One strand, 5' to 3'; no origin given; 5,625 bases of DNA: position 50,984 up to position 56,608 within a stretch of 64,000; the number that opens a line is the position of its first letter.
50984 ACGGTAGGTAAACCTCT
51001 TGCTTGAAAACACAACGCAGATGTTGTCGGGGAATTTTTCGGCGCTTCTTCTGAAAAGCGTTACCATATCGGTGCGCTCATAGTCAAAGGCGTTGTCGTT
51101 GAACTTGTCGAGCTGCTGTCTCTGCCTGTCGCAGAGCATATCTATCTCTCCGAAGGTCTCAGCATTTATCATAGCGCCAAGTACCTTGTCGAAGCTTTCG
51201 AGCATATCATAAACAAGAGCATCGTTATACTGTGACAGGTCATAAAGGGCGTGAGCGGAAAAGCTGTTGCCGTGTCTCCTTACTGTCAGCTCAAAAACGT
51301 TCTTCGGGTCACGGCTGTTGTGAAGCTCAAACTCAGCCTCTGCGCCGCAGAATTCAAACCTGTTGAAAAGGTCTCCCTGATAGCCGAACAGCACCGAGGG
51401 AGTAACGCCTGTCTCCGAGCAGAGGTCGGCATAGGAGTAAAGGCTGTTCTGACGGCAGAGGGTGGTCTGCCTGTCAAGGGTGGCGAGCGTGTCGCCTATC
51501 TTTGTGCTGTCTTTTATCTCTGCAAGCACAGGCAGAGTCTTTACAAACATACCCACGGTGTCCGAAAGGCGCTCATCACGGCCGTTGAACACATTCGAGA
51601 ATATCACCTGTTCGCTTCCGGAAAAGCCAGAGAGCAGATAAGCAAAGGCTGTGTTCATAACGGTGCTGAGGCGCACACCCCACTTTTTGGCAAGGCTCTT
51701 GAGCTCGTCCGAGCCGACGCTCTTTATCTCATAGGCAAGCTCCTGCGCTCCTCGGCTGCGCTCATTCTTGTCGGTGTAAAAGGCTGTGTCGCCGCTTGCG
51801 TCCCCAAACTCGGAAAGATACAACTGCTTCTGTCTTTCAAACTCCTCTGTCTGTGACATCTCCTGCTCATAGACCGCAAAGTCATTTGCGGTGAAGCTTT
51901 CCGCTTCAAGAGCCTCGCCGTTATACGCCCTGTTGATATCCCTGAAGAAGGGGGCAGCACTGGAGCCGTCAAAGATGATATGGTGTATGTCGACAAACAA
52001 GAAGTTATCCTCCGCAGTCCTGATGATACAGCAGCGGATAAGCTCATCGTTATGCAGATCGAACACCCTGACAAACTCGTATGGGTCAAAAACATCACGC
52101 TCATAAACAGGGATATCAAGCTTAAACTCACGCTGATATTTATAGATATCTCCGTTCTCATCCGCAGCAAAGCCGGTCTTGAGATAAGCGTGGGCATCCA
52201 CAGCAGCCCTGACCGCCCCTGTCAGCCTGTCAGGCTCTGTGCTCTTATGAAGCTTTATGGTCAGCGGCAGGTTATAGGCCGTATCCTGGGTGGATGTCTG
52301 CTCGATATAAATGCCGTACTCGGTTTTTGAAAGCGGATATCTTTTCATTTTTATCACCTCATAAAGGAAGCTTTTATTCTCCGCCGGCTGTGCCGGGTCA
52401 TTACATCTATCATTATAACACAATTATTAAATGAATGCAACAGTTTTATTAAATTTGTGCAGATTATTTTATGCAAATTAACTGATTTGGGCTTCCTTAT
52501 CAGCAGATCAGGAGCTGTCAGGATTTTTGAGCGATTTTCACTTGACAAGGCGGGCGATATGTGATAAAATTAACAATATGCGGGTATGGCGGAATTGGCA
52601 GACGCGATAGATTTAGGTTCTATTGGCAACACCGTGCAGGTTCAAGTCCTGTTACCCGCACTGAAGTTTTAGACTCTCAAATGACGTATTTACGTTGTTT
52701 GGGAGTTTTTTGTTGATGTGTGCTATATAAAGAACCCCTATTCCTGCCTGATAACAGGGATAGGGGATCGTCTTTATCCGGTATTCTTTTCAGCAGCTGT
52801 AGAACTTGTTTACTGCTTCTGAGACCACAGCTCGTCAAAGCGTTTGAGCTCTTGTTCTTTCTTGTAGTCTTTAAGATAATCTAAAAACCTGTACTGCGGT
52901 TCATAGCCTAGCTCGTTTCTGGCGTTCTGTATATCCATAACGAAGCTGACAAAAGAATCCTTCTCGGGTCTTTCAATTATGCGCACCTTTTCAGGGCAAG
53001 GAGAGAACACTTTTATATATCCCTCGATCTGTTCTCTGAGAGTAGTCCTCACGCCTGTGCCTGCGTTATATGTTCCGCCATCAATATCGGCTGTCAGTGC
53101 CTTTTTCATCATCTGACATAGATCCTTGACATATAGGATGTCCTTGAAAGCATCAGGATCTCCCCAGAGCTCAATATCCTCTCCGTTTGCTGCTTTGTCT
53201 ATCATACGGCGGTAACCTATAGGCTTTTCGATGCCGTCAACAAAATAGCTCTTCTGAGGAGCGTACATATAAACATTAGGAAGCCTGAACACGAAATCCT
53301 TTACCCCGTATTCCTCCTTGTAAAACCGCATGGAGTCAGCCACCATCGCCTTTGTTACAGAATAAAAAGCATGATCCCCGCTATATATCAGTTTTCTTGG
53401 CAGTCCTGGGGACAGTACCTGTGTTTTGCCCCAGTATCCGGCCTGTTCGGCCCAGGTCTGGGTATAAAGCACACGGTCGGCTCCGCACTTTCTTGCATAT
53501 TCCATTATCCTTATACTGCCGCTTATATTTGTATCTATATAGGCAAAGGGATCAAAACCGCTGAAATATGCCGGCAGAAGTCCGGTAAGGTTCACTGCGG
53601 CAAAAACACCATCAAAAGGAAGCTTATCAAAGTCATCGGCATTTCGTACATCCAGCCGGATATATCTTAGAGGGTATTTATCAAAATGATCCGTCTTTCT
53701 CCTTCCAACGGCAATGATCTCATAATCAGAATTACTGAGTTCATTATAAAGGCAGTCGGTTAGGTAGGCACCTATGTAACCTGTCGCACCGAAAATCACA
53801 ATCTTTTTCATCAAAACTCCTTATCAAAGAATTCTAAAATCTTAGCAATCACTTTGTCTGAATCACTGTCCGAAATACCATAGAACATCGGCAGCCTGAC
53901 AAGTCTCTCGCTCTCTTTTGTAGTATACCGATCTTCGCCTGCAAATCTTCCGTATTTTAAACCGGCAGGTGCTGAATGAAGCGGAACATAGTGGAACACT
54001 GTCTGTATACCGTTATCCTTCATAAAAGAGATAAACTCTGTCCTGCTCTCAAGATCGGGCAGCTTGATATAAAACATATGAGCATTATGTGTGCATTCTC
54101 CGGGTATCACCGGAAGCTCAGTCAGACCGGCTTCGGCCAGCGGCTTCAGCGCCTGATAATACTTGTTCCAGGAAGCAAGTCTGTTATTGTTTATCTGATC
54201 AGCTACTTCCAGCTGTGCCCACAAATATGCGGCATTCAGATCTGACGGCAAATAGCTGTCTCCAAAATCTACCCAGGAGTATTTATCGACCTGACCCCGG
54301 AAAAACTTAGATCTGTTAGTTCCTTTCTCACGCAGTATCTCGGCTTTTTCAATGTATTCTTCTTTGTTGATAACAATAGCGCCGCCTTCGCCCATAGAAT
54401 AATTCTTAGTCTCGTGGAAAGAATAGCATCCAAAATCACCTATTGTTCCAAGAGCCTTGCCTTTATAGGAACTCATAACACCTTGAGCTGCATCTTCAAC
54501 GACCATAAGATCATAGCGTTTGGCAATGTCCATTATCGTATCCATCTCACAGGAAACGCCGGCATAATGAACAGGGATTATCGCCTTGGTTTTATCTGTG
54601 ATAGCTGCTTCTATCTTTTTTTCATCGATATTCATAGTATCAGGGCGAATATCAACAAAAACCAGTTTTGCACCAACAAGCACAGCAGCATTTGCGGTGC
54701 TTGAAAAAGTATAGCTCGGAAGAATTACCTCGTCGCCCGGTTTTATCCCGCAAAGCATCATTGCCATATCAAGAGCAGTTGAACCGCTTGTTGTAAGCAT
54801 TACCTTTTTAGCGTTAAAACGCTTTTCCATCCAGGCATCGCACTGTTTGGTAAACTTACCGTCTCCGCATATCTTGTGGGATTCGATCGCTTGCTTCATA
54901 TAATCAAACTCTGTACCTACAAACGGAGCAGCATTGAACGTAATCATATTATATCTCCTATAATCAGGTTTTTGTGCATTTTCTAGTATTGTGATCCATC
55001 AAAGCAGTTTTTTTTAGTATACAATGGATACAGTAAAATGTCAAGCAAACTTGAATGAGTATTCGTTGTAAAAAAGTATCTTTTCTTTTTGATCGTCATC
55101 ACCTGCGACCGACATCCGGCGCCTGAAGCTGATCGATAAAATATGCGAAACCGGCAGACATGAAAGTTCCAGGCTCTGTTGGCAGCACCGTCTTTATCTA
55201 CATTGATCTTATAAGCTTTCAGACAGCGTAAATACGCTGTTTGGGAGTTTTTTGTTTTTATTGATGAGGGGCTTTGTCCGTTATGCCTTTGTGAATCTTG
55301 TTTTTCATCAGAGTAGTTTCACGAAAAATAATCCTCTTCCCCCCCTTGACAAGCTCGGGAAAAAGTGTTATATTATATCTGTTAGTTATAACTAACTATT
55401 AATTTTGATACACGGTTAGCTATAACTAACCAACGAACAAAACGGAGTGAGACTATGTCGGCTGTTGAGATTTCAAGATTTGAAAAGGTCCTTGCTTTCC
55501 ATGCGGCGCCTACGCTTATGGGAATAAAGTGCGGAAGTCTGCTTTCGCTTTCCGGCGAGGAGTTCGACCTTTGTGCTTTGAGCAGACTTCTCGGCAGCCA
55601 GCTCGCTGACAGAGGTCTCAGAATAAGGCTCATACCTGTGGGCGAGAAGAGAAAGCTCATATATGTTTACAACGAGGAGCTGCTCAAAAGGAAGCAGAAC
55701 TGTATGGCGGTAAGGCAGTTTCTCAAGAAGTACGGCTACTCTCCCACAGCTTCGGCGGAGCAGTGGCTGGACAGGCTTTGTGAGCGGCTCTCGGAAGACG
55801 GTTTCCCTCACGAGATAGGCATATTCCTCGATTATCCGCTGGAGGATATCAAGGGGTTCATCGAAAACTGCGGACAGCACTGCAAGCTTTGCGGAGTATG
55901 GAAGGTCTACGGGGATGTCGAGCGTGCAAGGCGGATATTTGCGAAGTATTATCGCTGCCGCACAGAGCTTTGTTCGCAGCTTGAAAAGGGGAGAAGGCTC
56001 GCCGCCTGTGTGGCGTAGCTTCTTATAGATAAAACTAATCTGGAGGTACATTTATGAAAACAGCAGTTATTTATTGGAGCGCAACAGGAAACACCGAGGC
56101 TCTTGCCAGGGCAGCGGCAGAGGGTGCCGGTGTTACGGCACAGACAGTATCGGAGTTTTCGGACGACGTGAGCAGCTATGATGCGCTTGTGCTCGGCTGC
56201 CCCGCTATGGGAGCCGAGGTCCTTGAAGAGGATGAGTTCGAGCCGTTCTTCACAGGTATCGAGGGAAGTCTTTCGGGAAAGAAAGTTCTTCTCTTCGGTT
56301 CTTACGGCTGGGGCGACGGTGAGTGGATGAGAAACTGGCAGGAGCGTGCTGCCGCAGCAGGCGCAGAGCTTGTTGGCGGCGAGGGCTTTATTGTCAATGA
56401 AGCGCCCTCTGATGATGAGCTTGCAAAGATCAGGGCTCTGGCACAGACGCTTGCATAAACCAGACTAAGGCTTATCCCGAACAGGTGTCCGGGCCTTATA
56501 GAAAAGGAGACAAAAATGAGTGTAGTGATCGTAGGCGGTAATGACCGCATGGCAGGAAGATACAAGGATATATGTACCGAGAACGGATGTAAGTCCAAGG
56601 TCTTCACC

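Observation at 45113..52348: Orphan C-A-T-C-A-T-R NRPS: predicted dipeptide-aldehyde / (dihydro)pyrazinone synthetase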

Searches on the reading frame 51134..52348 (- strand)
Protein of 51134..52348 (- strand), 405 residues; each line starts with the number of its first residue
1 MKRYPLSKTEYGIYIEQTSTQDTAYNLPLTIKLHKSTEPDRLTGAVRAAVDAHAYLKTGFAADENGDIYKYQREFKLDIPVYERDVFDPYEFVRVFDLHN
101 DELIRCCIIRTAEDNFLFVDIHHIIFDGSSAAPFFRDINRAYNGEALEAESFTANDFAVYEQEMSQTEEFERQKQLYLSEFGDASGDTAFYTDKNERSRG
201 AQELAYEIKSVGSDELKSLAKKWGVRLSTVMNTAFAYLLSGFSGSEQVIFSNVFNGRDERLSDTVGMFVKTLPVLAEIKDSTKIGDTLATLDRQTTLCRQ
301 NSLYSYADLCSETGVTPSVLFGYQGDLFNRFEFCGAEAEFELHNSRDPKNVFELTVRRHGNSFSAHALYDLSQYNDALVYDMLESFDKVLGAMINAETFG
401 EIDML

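Call 28: search_solved_structures(query=window:51134-52348:-, max_evalue=0.00001, show_alignments=0)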
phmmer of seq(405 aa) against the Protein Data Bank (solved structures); distinct sequences matched with E-value up to 0.00001: 32.
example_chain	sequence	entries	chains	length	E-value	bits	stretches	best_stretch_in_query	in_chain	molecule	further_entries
2jgp_A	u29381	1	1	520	6.4e-25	91.2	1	3-276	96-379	TYROCIDINE SYNTHETASE 3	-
9rde_A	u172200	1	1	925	8.9e-21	77.5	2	93-294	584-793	Bacitracin synthase 3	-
6mfw_A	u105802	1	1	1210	4.7e-16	62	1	4-390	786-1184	Linear gramicidin synthase subunit A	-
6mfx_A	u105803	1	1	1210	6.1e-16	61.6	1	4-390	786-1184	Linear gramicidin synthase subunit A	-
6mfy_A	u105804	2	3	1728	8.9e-16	61.1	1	4-389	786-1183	Linear gramicidin synthase subunit A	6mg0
6mfz_A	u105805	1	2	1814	9.6e-16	61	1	4-389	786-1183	Linear gramicidin synthase subunit A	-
9be3_A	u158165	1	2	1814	9.7e-16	61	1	4-389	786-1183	Linear gramicidin synthase subunit A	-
9meh_A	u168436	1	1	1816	9.7e-16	61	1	4-389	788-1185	Linear gramicidin synthase subunit A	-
9be4_A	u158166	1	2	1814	9.7e-16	61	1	4-389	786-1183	Linear gramicidin synthase subunit A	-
8f7h_A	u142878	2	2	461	1.9e-15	60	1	90-309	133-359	Surfactin synthetase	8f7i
8qnf_A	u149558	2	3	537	4.8e-15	58.7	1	12-291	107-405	Condensation domain TomBC from the Tomaymycin non-ribosomal peptide synthetase | Tomaymycin non-ribosomal peptide synthetase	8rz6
8f7f_A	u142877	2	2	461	1.3e-14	57.2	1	90-309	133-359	Surfactin synthetase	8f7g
8hlk_A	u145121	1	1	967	2.3e-13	53.1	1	94-319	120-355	Microcystin synthetase B (Fragment)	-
2vsq_A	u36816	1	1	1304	7.6e-12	48.1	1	90-303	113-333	SURFACTIN SYNTHETASE SUBUNIT 3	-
6p1j_A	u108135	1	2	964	8.1e-10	41.5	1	3-299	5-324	Txo2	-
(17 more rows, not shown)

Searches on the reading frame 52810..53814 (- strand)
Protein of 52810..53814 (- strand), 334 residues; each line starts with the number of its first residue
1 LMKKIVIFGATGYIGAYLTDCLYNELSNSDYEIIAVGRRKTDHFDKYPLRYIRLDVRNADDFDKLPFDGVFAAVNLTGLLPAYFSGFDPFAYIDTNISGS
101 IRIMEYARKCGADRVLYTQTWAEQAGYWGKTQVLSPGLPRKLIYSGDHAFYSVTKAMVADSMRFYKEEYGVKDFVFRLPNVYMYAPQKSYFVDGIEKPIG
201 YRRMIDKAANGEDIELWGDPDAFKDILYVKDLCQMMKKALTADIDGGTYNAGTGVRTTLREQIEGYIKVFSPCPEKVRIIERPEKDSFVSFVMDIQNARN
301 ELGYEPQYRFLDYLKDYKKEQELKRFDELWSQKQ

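Call 18: search_protein_families(library=pfam, proteins=[window:52810-53814:-], max_evalue=0.001)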
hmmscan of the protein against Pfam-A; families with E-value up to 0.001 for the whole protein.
window:52810-53814:- (334 aa): 3 families
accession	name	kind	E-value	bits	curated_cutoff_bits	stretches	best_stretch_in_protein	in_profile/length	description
PF01370.27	Epimerase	-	1.2e-27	97.4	20.9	1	5-252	1-240/240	NAD dependent epimerase/dehydratase family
PF16363.11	GDP_Man_Dehyd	-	5e-18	66.1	27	1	7-315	2-330/332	GDP-mannose 4,6 dehydratase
PF01073.25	3Beta_HSD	-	0.00013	21.6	22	1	6-121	1-117/280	3-beta hydroxysteroid dehydrogenase/isomerase family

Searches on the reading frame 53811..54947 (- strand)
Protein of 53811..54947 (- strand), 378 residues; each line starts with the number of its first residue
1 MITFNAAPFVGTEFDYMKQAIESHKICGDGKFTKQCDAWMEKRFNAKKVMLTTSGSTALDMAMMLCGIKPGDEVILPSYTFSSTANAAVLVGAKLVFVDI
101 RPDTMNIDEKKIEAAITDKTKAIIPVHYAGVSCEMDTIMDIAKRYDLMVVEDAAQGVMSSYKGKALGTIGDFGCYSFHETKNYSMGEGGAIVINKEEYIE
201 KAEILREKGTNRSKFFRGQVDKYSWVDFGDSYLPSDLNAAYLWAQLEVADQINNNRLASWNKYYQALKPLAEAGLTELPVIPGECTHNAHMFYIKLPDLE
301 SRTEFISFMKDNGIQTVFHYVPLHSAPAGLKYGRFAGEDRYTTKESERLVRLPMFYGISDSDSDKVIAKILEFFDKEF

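Call 18: search_protein_families(library=pfam, proteins=[window:53811-54947:-], max_evalue=0.001)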
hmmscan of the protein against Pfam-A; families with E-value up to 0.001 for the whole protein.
window:53811-54947:- (378 aa): 6 families
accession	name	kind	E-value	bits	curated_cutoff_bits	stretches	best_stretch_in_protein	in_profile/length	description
PF01041.23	DegT_DnrJ_EryC1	-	1.5e-89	301.2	19.8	1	13-370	7-359/360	DegT/DnrJ/EryC1/StrS aminotransferase family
PF00155.27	Aminotran_1_2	-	2.7e-11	43.7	19.7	1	31-160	46-193/361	Aminotransferase class I and II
PF00266.25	Aminotran_5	-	7.6e-10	38.7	21.5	1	46-314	61-333/371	Aminotransferase class-V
PF01212.27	Beta_elim_lyase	-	2.2e-06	27.7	27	1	16-207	17-224/288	Beta-eliminating lyase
PF01053.26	Cys_Met_Meta_PP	-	1.2e-05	24.5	27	1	45-154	66-175/381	Cys/Met metabolism PLP-dependent enzyme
PF01276.26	OKR_DC_1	-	5.4e-05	22.6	27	1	34-158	69-209/417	Orn/Lys/Arg decarboxylase, major domain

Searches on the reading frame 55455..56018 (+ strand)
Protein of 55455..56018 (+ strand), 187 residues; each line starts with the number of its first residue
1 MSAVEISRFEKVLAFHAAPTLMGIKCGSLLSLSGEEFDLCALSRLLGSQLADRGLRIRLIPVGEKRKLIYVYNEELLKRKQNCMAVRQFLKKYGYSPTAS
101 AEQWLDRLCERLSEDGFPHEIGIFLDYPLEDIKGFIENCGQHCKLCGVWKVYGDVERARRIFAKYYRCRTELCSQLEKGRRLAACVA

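Call 47: search_protein_families(library=pfam, proteins=[window:55455-56018:+], max_evalue=0.0001)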
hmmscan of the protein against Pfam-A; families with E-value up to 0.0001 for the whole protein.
window:55455-56018:+ (187 aa): 1 family
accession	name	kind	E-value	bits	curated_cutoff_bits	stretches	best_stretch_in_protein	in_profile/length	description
PF12672.12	DUF3793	-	3.2e-52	177.3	25.1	1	13-183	1-164/167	Protein of unknown function (DUF3793)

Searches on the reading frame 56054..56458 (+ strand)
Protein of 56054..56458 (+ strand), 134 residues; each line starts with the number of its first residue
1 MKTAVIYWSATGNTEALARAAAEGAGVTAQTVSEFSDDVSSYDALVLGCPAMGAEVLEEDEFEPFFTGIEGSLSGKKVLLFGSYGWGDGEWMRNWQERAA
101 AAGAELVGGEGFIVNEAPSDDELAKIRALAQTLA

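Call 47: search_protein_families(library=pfam, proteins=[window:56054-56458:+], max_evalue=0.0001)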
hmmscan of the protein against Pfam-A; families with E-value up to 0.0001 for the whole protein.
window:56054-56458:+ (134 aa): 2 families
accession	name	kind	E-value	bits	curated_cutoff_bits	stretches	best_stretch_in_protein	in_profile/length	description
PF00258.30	Flavodoxin_1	-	1.2e-16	61.6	25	1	5-125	1-138/143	Flavodoxin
PF12641.12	Flavodoxin_3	-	1.9e-07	31.5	27.5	1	4-95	1-89/160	Flavodoxin domain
